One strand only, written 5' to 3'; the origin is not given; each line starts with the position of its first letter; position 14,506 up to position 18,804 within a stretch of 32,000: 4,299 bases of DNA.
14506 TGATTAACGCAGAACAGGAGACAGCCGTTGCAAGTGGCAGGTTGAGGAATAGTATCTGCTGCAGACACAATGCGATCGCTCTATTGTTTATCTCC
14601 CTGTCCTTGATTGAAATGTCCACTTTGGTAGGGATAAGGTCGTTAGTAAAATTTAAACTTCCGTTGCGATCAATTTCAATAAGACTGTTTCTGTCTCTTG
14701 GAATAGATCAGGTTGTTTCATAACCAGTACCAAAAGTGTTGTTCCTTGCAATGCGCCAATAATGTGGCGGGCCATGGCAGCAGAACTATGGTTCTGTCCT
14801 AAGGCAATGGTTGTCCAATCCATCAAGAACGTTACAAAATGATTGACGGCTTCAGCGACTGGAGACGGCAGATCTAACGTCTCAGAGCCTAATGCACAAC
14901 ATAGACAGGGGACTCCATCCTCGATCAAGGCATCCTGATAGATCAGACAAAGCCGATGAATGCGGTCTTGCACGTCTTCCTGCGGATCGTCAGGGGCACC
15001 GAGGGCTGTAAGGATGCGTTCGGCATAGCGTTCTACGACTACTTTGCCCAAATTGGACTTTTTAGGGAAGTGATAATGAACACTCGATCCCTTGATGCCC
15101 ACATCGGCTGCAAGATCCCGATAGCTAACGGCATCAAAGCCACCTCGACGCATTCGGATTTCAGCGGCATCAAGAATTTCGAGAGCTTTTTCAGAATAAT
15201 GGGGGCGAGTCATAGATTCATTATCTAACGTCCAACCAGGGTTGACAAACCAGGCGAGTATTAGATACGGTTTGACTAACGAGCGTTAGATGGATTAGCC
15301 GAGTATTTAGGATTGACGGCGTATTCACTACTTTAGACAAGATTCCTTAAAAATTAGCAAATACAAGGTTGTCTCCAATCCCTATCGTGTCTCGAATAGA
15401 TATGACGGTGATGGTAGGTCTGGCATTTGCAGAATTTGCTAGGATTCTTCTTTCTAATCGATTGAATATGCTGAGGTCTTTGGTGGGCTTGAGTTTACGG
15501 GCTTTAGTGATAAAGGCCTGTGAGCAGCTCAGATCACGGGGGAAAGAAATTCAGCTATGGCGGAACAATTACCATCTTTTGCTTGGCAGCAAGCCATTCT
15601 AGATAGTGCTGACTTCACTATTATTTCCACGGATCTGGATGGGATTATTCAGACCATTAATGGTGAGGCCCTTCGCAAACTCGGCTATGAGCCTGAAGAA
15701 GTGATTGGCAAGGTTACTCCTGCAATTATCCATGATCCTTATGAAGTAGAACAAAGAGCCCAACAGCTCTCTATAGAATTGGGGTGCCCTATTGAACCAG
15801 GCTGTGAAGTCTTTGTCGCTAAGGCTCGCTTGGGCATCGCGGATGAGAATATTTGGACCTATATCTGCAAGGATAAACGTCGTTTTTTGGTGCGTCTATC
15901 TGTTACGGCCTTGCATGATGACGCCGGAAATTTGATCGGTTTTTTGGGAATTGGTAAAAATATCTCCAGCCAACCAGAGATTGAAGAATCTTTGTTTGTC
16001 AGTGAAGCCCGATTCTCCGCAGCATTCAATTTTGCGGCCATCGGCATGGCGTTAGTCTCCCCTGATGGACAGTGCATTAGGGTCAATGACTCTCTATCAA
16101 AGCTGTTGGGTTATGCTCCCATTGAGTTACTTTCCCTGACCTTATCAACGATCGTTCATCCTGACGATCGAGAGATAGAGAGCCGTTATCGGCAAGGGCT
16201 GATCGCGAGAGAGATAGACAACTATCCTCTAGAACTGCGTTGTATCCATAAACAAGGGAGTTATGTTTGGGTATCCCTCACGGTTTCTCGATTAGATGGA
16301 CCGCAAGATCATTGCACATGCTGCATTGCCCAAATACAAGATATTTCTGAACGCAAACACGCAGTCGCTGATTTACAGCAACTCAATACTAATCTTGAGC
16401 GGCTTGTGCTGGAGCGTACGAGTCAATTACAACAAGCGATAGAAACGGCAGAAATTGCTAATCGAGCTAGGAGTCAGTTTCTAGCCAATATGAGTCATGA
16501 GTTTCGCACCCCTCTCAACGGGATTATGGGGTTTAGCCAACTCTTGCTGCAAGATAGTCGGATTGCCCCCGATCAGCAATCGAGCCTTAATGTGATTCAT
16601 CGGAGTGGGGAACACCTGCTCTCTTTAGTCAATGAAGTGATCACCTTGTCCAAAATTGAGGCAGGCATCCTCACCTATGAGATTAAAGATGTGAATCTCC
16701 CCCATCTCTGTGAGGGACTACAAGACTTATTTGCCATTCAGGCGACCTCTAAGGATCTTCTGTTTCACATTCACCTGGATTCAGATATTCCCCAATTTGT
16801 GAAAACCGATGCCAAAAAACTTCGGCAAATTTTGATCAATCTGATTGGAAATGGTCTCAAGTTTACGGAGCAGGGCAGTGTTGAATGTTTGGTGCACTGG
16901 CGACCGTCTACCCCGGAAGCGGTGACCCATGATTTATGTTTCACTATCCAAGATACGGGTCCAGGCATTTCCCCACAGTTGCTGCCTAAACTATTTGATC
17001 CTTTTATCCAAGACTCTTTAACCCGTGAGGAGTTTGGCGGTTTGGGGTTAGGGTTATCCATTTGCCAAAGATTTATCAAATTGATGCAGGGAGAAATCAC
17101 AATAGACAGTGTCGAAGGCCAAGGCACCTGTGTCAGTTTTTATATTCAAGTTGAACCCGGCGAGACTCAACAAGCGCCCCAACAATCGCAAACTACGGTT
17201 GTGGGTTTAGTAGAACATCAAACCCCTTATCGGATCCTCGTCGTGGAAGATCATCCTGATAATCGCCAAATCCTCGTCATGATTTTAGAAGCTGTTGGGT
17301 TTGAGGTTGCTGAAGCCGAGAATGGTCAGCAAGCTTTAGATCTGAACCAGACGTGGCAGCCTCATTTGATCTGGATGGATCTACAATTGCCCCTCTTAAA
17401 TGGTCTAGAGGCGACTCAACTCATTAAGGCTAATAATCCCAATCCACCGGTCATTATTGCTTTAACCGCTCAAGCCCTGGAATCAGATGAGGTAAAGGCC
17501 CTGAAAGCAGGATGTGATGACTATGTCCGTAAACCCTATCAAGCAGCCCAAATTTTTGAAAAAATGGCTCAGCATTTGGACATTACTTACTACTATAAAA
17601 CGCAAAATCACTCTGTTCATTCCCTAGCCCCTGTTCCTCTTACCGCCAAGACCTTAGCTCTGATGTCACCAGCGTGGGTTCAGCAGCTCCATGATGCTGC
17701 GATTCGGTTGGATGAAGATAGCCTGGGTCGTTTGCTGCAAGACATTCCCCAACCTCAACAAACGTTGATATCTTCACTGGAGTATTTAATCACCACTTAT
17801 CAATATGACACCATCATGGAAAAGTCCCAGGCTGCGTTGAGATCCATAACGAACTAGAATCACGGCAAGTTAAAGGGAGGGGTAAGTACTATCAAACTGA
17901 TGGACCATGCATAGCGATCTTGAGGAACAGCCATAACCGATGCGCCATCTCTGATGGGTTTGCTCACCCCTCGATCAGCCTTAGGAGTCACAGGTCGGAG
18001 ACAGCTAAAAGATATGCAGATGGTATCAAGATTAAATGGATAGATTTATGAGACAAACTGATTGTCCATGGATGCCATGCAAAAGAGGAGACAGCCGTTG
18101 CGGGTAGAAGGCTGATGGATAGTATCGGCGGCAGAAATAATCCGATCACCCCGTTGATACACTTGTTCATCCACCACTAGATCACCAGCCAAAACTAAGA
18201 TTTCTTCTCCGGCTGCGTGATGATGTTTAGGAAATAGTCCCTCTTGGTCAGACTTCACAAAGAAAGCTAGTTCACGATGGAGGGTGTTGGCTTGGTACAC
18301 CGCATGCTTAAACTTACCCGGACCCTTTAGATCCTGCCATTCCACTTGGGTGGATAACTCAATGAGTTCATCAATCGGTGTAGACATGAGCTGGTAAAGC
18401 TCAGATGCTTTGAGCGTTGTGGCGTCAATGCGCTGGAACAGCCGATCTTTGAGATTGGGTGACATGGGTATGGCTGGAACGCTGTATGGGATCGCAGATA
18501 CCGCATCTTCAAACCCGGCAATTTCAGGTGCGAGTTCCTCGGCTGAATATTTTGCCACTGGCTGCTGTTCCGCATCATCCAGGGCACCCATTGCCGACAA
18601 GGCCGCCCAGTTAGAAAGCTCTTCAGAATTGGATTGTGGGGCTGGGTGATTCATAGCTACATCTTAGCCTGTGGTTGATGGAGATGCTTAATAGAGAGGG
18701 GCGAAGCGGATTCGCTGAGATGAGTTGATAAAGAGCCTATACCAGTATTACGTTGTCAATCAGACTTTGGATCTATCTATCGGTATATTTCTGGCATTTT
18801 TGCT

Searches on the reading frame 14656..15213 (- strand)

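Call 50: search_protein_families(library=pfam, proteins=[window:14656-15213:-], max_evalue=0.001)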
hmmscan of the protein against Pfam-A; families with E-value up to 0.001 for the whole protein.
window:14656-15213:- (186 aa): 1 family
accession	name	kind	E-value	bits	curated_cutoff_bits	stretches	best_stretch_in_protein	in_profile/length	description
PF00440.29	TetR_N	-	7.6e-08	32.5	24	1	13-55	1-43/47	Bacterial regulatory proteins, tetR family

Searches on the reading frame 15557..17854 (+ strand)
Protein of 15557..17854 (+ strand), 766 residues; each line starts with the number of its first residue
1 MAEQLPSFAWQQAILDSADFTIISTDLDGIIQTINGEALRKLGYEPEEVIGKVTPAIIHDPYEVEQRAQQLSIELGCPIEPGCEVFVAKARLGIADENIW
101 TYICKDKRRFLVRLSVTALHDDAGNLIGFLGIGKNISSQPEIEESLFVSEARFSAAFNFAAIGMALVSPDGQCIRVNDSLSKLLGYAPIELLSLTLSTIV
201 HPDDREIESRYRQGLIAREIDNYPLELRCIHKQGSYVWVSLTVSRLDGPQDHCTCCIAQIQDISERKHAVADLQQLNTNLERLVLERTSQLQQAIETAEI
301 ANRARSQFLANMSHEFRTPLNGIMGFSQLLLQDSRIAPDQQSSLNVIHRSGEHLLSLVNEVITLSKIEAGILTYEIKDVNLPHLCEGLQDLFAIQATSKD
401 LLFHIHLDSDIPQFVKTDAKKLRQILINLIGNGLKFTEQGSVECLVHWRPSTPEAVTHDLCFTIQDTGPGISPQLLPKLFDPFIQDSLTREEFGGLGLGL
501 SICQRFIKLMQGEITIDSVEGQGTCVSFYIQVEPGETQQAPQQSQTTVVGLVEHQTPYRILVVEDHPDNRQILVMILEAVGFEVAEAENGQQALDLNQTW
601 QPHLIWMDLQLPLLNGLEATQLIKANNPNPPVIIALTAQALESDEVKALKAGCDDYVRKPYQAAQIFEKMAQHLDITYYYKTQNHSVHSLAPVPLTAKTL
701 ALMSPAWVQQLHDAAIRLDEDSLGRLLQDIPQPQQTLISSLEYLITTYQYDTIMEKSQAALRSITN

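Call 50: search_protein_families(library=pfam, proteins=[window:15557-17854:+], max_evalue=0.001)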
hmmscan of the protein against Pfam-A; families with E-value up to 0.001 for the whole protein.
window:15557-17854:+ (766 aa): 8 families
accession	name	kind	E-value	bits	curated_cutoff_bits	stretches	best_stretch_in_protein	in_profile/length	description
PF02518.31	HATPase_c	-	2.8e-27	95.8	26.4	1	418-533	2-110/111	Histidine kinase-, DNA gyrase B-, and HSP90-like ATPase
PF00072.30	Response_reg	-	4.6e-27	94.8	30.2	1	560-669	1-109/111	Response regulator receiver domain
PF13426.13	PAS_9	-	2.5e-23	82.7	27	2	163-265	3-103/103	PAS domain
PF00512.31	HisKA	-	1.5e-21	76.6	26.9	1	304-370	1-66/66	His Kinase A (phospho-acceptor) domain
PF00989.32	PAS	-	3.9e-20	72.4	22.6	2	12-135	4-112/113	PAS fold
PF08447.18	PAS_3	-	1.1e-13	51.7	25.6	1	174-244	2-73/89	PAS fold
PF08448.16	PAS_4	-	5.8e-11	43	23.1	1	164-267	8-109/110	PAS fold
PF13188.13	PAS_8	-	4.2e-10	39.6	21.8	1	151-209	1-59/65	PAS domain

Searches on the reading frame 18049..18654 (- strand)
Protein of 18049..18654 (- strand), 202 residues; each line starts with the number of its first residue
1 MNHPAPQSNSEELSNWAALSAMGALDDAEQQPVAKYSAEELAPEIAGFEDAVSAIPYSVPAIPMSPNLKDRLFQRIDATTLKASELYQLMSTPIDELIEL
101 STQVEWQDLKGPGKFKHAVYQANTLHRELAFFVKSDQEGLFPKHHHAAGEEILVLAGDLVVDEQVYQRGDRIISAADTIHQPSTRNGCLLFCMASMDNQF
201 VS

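Call 50: search_protein_families(library=pfam, proteins=[window:18049-18654:-], max_evalue=0.001)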
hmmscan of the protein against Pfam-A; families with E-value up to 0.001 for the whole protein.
window:18049-18654:- (202 aa): 1 family
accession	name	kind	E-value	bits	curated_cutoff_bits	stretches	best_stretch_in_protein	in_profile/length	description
PF12973.13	Cupin_7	-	4.4e-12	46.2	27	1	102-192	9-99/105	ChrR Cupin-like domain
